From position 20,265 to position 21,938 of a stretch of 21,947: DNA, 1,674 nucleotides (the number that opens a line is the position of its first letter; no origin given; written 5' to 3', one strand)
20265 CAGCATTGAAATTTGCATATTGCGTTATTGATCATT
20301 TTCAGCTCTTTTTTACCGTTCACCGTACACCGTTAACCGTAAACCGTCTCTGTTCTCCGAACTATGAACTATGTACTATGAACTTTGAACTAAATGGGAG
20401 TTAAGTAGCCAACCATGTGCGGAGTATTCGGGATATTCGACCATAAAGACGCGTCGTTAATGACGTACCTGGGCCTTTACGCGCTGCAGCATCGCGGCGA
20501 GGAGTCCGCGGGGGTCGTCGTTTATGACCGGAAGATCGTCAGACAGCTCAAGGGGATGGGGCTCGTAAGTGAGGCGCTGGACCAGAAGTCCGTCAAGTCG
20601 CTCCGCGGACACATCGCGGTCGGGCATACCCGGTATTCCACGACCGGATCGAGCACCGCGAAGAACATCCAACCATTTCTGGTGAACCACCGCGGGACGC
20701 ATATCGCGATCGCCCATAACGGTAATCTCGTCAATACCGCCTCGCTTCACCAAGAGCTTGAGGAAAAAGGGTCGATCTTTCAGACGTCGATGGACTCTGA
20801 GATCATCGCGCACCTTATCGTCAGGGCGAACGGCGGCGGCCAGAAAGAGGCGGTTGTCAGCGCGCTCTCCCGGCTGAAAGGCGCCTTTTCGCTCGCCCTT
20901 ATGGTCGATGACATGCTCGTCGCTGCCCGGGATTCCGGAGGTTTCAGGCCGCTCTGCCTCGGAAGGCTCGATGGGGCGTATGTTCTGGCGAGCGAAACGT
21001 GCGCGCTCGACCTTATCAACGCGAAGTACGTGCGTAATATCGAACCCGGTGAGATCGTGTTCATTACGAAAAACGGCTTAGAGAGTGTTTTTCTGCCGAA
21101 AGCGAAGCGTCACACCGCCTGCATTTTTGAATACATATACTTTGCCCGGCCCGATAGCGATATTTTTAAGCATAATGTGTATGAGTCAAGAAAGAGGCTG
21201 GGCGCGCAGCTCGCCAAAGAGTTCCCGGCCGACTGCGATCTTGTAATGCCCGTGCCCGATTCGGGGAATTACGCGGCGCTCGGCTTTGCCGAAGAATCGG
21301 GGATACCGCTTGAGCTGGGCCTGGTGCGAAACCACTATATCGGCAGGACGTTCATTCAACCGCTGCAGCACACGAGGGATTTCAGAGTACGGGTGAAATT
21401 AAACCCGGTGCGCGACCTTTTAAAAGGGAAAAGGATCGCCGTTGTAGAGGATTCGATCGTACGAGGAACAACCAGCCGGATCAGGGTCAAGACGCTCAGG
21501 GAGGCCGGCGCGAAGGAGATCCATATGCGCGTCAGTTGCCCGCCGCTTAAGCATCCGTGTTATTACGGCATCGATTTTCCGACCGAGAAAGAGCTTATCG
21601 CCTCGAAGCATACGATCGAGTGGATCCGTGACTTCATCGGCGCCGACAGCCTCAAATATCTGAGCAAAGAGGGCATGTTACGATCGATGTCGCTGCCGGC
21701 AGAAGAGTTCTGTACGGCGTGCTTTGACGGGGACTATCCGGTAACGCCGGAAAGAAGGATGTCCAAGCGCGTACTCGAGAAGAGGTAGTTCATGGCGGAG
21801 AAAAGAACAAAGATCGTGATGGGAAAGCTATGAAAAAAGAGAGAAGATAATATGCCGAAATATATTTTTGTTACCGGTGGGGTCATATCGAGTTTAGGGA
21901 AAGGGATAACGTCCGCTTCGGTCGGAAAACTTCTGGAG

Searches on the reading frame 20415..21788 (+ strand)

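Call 6: search_protein_families(library=pfam, proteins=[window:20415-21788:+])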
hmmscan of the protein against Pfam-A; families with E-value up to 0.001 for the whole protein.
window:20415-21788:+ (457 aa): 3 families
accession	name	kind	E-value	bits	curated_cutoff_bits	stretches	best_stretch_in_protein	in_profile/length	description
PF13522.11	GATase_6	-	1.9e-20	73.6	27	1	63-194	8-130/130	Glutamine amidotransferase domain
PF13537.11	GATase_7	-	8.2e-20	71.5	25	1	72-198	2-121/123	Glutamine amidotransferase domain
PF13230.11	GATase_4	-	9.9e-08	31.7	23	1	29-110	33-116/272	Glutamine amidotransferases class-II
